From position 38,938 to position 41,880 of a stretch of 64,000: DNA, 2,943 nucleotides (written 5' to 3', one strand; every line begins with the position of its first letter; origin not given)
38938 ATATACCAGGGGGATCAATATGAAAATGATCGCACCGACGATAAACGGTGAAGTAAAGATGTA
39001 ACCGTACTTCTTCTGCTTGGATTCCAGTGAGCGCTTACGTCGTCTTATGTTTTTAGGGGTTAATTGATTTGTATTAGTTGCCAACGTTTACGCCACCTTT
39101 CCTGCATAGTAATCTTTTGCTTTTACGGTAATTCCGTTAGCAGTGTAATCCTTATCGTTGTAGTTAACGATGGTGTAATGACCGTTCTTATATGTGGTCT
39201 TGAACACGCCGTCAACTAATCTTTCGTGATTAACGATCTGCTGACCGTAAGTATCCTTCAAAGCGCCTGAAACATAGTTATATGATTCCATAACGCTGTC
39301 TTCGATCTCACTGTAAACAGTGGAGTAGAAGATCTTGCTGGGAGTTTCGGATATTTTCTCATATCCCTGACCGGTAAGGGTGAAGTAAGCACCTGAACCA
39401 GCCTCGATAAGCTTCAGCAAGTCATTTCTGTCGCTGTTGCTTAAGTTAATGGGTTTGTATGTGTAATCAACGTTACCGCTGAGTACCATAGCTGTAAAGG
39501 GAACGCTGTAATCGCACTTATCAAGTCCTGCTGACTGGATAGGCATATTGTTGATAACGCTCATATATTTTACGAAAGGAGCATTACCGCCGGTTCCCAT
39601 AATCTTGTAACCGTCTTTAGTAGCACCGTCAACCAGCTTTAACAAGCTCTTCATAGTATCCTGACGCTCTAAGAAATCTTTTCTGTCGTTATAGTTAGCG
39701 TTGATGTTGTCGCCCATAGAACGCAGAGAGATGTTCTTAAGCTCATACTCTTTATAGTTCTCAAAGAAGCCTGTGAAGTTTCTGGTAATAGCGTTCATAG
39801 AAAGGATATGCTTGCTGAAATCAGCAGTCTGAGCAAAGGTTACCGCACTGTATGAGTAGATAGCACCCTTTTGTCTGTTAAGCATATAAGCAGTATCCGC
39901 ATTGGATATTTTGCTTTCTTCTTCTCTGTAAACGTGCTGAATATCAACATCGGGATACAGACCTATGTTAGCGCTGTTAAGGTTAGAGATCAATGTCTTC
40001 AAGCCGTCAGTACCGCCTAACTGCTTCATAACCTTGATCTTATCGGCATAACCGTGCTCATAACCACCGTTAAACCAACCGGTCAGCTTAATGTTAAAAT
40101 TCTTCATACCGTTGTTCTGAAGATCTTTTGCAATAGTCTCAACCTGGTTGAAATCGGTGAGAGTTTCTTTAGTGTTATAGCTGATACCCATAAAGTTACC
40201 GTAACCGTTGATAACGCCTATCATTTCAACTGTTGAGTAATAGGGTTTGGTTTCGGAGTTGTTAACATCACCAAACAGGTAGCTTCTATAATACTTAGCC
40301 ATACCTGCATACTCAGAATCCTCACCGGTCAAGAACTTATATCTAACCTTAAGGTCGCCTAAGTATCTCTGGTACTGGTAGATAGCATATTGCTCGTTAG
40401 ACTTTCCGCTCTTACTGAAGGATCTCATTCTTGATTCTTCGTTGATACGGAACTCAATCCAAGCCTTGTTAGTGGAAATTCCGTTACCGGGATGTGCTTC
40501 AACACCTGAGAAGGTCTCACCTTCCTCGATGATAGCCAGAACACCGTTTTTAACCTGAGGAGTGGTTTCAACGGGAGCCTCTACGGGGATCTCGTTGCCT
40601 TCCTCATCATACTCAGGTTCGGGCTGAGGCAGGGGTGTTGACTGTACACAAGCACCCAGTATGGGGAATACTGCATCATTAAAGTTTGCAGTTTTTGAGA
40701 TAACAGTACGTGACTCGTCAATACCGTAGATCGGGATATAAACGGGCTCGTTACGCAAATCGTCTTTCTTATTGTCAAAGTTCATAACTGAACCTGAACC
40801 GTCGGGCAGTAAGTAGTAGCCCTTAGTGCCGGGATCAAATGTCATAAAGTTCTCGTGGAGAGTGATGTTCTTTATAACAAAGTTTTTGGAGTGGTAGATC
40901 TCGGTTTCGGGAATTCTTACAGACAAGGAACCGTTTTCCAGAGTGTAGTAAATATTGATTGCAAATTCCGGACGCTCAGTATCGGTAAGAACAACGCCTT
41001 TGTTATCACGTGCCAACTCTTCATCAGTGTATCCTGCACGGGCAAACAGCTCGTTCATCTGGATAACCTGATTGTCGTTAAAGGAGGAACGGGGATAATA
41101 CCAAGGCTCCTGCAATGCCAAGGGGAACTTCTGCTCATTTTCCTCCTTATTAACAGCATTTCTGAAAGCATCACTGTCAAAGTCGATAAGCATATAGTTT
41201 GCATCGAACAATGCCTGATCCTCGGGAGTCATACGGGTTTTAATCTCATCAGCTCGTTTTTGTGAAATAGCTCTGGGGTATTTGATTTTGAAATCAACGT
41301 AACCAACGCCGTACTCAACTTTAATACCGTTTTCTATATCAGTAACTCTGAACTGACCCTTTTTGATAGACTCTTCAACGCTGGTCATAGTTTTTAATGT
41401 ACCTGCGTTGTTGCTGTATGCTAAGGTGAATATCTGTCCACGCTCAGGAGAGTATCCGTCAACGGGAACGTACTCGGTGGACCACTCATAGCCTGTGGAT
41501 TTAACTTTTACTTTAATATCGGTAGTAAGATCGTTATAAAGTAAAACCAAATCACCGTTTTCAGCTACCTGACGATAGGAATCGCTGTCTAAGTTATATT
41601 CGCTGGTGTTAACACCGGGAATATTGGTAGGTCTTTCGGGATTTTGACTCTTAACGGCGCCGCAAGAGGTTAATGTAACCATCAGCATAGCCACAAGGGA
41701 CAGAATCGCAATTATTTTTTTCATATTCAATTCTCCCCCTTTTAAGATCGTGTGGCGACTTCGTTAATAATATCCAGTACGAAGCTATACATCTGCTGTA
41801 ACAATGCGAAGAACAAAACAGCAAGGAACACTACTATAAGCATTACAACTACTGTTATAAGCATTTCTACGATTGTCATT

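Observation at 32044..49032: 17-kb one-strand locus with two permease pairs, four binding proteins, a DUF5696-like lipoprotein and an NHL/Yip1 membrane protein, but no ATPase, glycosidase or regulator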

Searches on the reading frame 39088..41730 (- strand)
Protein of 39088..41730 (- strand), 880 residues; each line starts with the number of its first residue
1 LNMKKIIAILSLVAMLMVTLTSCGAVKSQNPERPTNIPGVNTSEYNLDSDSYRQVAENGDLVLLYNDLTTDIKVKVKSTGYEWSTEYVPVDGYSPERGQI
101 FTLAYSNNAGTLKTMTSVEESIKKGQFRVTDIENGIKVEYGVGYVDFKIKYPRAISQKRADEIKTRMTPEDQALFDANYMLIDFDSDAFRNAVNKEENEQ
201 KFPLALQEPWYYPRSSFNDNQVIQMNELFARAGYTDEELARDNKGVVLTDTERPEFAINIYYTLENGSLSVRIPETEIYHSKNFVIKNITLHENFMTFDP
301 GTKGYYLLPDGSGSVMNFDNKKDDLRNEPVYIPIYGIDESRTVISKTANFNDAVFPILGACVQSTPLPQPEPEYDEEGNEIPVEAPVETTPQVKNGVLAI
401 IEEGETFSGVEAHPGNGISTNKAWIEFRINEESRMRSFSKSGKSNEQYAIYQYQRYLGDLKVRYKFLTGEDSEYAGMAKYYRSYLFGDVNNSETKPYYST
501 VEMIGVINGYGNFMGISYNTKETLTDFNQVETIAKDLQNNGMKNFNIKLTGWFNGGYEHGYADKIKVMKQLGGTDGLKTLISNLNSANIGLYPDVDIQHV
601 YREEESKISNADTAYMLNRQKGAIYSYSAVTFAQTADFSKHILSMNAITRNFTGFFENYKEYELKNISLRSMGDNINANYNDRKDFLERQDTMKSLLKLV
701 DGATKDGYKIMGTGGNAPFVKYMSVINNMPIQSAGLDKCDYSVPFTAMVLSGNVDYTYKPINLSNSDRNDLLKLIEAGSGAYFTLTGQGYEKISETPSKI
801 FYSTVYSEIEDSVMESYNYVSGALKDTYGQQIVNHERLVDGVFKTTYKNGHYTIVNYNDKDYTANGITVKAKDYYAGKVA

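Call 3: search_protein_families(library=pfam, proteins=[window:39088-41730:-], max_evalue=0.01)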
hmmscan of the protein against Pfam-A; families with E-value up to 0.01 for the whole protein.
window:39088-41730:- (880 aa): 1 family
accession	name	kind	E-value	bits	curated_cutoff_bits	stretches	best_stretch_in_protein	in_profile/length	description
PF18952.6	DUF5696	-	4.5e-146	488.3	25.6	1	237-874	2-612/612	Family of unknown function (DUF5696)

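Call 8: search_solved_structures(query=window:39088-41730:-, max_evalue=1)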
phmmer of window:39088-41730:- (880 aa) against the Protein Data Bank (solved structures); distinct sequences matched with E-value up to 1: 3.
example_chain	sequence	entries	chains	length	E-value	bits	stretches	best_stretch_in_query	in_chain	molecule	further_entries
5wzq_A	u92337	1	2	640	0.0066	17.8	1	521-583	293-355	Alpha-N-acetylgalactosaminidase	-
5wzn_A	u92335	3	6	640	0.0098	17.2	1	521-583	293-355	Alpha-N-acetylgalactosaminidase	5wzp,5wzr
4eo1_A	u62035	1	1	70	0.42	11.8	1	831-873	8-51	Attachment protein G3P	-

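Call 10: find_homologous_proteins(query=window:39088-41730:-, max_evalue=0.00001)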
Query window:39088-41730:- (880 aa): 45 proteins with E <= 0.00001 among 8000 candidates.
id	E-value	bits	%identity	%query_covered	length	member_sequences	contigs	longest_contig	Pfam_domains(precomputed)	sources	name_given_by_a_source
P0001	0.0e+0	1986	100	100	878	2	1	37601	PF18952.7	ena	-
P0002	1.8e-278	944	51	99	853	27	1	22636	PF18952.7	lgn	-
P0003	2.2e-278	944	52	99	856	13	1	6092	PF18952.7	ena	-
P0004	1.9e-257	875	48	99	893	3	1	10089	PF18952.7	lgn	-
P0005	2.0e-251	855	47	97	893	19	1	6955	PF18952.7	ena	-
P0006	2.9e-251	854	48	96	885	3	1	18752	PF18952.7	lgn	-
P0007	6.9e-250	850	48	96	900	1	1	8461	PF18952.7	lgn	-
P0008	2.9e-248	844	46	100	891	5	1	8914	PF18952.7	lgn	-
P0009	4.9e-243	827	47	99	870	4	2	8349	PF18952.7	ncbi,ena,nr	ncbi:MAG: hypothetical protein IJO19_00525 [Clostridia bacterium]|nr:hypothetical protein [Clostridi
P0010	2.1e-242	825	47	99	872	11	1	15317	PF18952.7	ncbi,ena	-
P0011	3.1e-237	808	46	99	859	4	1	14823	PF18952.7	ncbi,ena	-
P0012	9.1e-230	783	46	99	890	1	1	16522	PF18952.7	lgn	-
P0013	1.6e-227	776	44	99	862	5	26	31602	PF18952.7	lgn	-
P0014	1.4e-226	773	45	100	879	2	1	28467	PF18952.7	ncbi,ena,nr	ncbi:MAG: hypothetical protein BGN88_05715 [Clostridiales bacterium 43-6]|nr:MAG: hypothetical prote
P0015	3.1e-225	768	45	99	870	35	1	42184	PF18952.7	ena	-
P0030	1.0e-65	241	28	73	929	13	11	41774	PF18952.7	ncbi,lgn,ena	-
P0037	2.9e-37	146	25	95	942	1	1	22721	PF18952.7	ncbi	-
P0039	5.2e-37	146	26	83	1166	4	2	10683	PF18952.7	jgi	-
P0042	3.7e-24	103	25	65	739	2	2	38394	PF18952.7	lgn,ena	-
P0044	1.0e-18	85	26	65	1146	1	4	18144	PF18952.7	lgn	-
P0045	2.1e-16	77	23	74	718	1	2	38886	PF18952.7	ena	-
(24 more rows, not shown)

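Call 11: search_protein_families(library=ncbifam, proteins=[window:39088-41730:-], max_evalue=0.001)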
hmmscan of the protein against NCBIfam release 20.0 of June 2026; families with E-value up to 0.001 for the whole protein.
window:39088-41730:- (880 aa): 0 families

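Call 14: search_solved_structures(query=A1, max_evalue=1, show_alignments=2)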
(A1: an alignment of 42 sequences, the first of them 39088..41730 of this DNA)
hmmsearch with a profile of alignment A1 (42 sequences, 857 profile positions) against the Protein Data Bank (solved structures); distinct sequences matched with E-value up to 1: 6.
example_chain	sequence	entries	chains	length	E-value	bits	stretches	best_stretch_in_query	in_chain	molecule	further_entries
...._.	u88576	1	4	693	5.8e-07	31.2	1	56-119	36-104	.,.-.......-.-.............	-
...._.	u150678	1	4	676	6.3e-07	31.1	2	56-119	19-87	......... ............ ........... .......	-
8rzg_A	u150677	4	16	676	6.6e-07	31.1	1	56-119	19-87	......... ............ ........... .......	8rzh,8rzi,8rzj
5wzq_A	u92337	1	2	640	3.7e-06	28.6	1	434-565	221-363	Alpha-N-acetylgalactosaminidase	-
5wzn_A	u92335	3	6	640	4.1e-06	28.5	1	434-561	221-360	Alpha-N-acetylgalactosaminidase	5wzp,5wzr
4eo1_A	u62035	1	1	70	0.2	12.9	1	814-848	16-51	Attachment protein G3P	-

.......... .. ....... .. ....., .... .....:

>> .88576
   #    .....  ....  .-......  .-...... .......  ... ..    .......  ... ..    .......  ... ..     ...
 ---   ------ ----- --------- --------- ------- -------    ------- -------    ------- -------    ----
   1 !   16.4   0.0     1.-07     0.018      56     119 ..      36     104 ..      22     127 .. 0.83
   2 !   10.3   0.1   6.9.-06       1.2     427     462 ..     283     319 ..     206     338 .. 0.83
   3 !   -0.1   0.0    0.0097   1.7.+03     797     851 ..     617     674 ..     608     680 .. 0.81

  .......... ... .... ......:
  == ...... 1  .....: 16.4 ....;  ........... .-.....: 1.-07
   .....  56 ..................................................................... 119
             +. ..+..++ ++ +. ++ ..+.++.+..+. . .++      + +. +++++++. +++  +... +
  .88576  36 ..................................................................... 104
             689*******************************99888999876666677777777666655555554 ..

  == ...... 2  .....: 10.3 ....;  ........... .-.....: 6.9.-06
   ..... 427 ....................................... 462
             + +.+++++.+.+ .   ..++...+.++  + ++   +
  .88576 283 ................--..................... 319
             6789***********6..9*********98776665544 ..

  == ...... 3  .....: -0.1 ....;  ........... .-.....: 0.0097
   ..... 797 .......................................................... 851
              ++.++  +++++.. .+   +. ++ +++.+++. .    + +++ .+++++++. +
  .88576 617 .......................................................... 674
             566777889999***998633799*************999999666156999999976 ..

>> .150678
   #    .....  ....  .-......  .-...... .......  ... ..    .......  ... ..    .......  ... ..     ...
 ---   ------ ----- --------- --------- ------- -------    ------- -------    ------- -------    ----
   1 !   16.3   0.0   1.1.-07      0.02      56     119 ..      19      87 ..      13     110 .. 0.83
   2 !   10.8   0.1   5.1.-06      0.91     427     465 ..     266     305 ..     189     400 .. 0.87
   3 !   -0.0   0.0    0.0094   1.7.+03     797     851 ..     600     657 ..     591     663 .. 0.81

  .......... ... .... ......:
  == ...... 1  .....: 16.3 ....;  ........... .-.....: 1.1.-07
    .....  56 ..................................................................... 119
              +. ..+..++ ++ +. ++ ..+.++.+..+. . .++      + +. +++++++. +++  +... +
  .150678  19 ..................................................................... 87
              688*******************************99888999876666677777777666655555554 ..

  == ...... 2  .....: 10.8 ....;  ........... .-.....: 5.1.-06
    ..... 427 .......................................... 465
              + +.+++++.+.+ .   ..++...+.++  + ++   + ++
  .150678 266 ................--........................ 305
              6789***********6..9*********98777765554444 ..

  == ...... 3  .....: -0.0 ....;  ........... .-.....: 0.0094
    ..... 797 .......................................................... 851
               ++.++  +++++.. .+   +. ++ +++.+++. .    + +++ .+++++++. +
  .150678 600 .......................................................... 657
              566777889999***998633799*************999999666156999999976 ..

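Call 16: find_encoding_contigs(protein=P0001, flank=10000, max_places=3)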
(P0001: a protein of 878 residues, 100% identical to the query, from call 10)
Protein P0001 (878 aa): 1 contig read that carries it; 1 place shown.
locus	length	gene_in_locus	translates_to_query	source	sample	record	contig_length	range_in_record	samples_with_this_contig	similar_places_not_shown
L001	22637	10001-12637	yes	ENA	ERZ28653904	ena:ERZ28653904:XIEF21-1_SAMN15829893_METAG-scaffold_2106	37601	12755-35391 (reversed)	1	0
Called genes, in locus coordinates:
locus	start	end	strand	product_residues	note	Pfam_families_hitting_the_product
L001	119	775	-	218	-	PF00834:Ribul_P_3_epim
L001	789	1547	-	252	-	-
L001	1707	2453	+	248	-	-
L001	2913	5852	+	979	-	PF01547:SBP_bac_1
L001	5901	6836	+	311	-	PF00528:BPD_transp_1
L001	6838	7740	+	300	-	PF00528:BPD_transp_1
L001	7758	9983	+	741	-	PF01436:NHL (weak), PF04893:Yip1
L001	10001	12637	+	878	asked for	PF18952:DUF5696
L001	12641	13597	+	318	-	PF00528:BPD_transp_1 (faint)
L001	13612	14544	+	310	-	PF00528:BPD_transp_1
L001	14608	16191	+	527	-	PF01547:SBP_bac_1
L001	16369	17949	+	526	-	PF01547:SBP_bac_1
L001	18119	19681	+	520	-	-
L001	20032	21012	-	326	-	PF01208:URO-D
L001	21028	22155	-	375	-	PF01208:URO-D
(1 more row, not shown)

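Call 19: find_related_loci(query=A2, collection=genome_contigs, flank=10000)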
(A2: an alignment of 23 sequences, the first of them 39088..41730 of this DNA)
Query A2 (880 aa) in genome_contigs; peptide patterns used: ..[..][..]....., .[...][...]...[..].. (x = any residue, [..] = any of these).
103 stretches matched a pattern; 61 encode a relative of the query (tblastn E <= 1e-3); 59 distinct loci.
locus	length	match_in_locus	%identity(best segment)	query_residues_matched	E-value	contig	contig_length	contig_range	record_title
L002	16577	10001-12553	52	2-874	0e+0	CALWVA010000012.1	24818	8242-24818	MAG: uncultured Clostridia bacterium isolate BRZ_NV__bin57 genome assembly, contig: BRZ_NV__NODE_2690_length_24818_cov_7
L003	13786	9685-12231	51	1-874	0e+0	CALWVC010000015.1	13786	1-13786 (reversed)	MAG: uncultured Clostridia bacterium isolate BRZ_G__bin57 genome assembly, contig: BRZ_G__NODE_4314_length_13786_cov_4.9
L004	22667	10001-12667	47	4-880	0e+0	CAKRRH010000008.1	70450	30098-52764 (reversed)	MAG: uncultured Eubacteriales bacterium isolate REFINED_METABAT215_TOP10_CONTIGS_1500_ASSEMBLY_K77_MERGED__Hadza_MoBio_h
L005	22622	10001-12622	46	3-880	0e+0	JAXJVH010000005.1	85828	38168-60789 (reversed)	MAG: Acutalibacteraceae bacterium isolate DOME_MAG_559 559_C0109_k141_33740, whole genome shotgun sequence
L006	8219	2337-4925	47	3-874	0e+0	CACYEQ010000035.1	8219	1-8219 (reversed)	MAG: Ruminococcaceae bacterium isolate RUG11873 genome assembly, contig: RUG11873_asm_35, whole genome shotgun sequence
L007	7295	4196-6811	45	3-878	0e+0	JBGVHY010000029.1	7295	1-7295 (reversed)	MAG: Acutalibacteraceae bacterium isolate fecal_MAG_332 fecal_MAG_332_contig_0029, whole genome shotgun sequence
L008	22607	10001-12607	46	3-878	0e+0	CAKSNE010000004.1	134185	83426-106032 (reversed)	MAG: uncultured Eubacteriales bacterium isolate REFINED_METABAT215_TOP10_CONTIGS_1500_ASSEMBLY_K77_MERGED__Hadza_MoBio_h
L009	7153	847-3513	45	3-874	0e+0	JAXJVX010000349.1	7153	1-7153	MAG: Acutalibacteraceae bacterium isolate DOME_MAG_6032 6032_C0405_k141_686533, whole genome shotgun sequence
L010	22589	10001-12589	45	3-874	0e+0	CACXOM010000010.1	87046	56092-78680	MAG: Ruminococcaceae bacterium isolate RUG11462 genome assembly, contig: RUG11462_asm_10, whole genome shotgun sequence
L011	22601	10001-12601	45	3-874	0e+0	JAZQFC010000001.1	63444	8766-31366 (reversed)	MAG: Acutalibacteraceae bacterium isolate T1900044633_TS20190099.MAGScoT_cleanbin_000029 SGB_1091_k141_1505106, whole ge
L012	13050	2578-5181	45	3-874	0e+0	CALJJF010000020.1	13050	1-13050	MAG TPA_asm: uncultured Clostridia bacterium isolate SRR3901694_bin.76_CONCOCT_v1.1_MAG genome assembly, contig: ERZ7780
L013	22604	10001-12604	44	3-874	0e+0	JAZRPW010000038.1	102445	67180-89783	MAG: Acutalibacteraceae bacterium isolate T1900045371_YK20190061.MAGScoT_cleanbin_000008 SGB_6856_k141_1716212, whole ge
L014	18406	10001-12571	44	1-869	0e+0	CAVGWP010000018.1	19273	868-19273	bacterium isolate H07675-L1_cleanbin_000027 genome assembly, contig: Spades_H07675-L1_contig_2326, whole genome shotgun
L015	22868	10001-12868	43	5-874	0e+0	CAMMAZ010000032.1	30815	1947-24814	MAG: uncultured Clostridia bacterium isolate ERR4303200_bin.30_MetaWRAP_v1.1_MAG genome assembly, contig: NODE_1237_leng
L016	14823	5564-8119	46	3-874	0e+0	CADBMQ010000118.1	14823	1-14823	MAG: Ruminococcaceae bacterium isolate RUG14109 genome assembly, contig: RUG14109_asm_118, whole genome shotgun sequence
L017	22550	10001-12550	42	3-879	0e+0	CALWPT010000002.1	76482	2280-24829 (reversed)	MAG: uncultured Clostridia bacterium isolate E21__bin35 genome assembly, contig: E21__k127_9558883, whole genome shotgun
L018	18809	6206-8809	44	3-874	0e+0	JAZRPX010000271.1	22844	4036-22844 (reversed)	MAG: Acutalibacteraceae bacterium isolate T1900045369_YK20190059.MAGScoT_cleanbin_000021 SGB_6855_k141_1577230, whole ge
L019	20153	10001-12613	45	3-880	0e+0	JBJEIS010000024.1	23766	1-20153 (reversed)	MAG: Acutalibacteraceae bacterium isolate PUUB41_bin.036 NODE_1254_length_23766_cov_7.203703, whole genome shotgun seque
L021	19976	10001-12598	47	3-874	0e+0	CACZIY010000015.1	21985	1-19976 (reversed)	MAG: Ruminococcaceae bacterium isolate RUG12659 genome assembly, contig: RUG12659_asm_15, whole genome shotgun sequence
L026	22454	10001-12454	31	24-874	2e-119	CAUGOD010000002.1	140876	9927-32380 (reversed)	MAG TPA_asm: uncultured Oscillospiraceae bacterium isolate SRR16279974_bin.58_MetaWRAP_v1.3_MAG genome assembly, contig:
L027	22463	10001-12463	31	21-880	1e-117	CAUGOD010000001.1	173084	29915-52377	MAG TPA_asm: uncultured Oscillospiraceae bacterium isolate SRR16279974_bin.58_MetaWRAP_v1.3_MAG genome assembly, contig:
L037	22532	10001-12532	31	1-878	6e-115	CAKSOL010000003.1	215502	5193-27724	MAG: uncultured Eubacteriales bacterium isolate REFINED_METABAT215_TOP10_CONTIGS_1500_ASSEMBLY_K77_MERGED__Hadza_PheChl_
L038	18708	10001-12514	28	3-878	1e-93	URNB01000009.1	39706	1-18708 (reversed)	uncultured Ruminococcaceae bacterium isolate UMGS1148 genome assembly, contig: NODE_646_length_39706_cov_3.872210, whole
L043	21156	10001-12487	26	3-874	2e-68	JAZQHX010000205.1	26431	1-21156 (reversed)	MAG: Acutalibacteraceae bacterium isolate T1900044625_TS20190091.MAGScoT_cleanbin_000081 SGB_942_k141_1834488, whole gen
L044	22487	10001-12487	25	3-874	6e-65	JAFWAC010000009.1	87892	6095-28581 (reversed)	MAG: Clostridia bacterium isolate RGIG5552 Sheep_Colon.Co__c397956, whole genome shotgun sequence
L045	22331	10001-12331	25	50-874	3e-64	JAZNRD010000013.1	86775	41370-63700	MAG: Acutalibacteraceae bacterium isolate T1900044819_TS20190285.MAGScoT_cleanbin_000005 SGB_2835_k141_140435, whole gen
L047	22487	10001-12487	24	3-874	4e-60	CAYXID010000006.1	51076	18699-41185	MAG TPA_asm: uncultured Ruminococcus sp. isolate SRP315200_co1_791 genome assembly, contig: NODE_647_length_51076_cov_9.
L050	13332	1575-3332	27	263-874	9e-44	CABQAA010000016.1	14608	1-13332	MAG TPA_asm: uncultured Ruminococcaceae bacterium isolate MGYG-HGUT-00388 genome assembly, contig: GUT_GENOME008483_16,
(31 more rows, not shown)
